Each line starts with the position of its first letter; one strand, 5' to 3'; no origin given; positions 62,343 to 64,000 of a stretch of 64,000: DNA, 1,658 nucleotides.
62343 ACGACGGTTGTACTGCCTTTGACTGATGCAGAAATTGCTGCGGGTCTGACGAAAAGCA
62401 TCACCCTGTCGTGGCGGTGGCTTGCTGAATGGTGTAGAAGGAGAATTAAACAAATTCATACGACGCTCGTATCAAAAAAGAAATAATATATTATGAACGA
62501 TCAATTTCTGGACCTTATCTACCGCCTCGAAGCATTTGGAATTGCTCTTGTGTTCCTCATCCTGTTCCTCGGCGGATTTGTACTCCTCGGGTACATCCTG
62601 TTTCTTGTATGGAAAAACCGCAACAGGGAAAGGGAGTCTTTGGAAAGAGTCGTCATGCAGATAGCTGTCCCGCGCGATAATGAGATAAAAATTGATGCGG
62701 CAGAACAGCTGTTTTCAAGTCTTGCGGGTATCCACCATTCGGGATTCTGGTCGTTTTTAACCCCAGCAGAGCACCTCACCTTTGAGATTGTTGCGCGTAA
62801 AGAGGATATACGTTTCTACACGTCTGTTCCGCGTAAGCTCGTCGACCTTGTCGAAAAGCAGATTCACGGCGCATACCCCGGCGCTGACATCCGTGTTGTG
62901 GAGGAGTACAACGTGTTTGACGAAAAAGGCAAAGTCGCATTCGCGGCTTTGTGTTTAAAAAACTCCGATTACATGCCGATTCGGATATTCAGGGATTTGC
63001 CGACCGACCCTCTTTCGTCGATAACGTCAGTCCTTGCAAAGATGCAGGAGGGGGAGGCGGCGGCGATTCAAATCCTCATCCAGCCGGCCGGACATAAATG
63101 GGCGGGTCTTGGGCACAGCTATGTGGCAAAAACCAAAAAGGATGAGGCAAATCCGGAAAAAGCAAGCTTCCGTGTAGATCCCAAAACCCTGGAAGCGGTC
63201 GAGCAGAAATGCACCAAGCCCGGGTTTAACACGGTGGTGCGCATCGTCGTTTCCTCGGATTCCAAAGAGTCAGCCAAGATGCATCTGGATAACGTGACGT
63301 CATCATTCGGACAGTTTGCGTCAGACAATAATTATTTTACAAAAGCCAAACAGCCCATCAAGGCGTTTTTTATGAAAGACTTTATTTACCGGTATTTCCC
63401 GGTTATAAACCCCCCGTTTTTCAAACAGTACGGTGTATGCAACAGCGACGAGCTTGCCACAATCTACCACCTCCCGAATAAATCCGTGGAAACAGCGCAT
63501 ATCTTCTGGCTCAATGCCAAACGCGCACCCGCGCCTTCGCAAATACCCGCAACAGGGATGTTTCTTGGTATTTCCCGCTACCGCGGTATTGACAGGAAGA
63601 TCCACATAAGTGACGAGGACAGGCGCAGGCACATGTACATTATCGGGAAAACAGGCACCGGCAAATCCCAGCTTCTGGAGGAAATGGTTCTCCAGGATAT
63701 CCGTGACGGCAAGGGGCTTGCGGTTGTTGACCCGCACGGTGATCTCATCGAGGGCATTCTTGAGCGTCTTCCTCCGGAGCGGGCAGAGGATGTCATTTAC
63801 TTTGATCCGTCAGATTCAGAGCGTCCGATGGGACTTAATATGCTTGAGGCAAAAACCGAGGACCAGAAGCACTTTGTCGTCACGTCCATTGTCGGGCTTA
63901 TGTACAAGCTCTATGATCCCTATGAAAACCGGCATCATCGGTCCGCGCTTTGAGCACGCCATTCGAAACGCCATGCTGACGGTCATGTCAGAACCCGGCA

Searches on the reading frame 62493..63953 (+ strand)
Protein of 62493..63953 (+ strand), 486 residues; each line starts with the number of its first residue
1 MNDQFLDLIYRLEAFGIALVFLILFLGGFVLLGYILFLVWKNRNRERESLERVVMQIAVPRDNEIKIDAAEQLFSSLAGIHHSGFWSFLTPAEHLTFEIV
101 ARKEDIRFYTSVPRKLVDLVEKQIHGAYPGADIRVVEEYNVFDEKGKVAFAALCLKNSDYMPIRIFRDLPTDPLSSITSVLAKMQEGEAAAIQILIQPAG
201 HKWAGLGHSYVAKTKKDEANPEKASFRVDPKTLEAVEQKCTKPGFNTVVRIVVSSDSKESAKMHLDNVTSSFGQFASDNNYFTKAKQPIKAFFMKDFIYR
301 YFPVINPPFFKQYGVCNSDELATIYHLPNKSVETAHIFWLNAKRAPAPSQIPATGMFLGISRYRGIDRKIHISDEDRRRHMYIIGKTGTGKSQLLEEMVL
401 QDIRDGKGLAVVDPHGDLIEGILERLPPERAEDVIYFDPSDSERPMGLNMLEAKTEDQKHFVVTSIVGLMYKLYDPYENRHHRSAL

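Call 42: search_protein_families(library=ncbifam, proteins=[window:62493-63953:+], max_evalue=0.00001)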
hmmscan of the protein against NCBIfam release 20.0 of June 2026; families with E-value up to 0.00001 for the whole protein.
window:62493-63953:+ (486 aa): 3 families
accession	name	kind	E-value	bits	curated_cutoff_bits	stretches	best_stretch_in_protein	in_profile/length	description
TIGR03743.1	SXT_TraD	subfamily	1.4e-08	33.6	366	1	343-417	136-214/636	conjugative transfer system coupling protein TraD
TIGR03754.1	conj_TOL_TraD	equivalog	3.7e-08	32.3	647.55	1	367-418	169-220/643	type IV conjugative transfer system coupling protein TraD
NF041447.1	TrbC_conju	equivalog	4.8e-08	31.9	800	1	352-414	102-165/685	F-type conjugative transfer protein TrbC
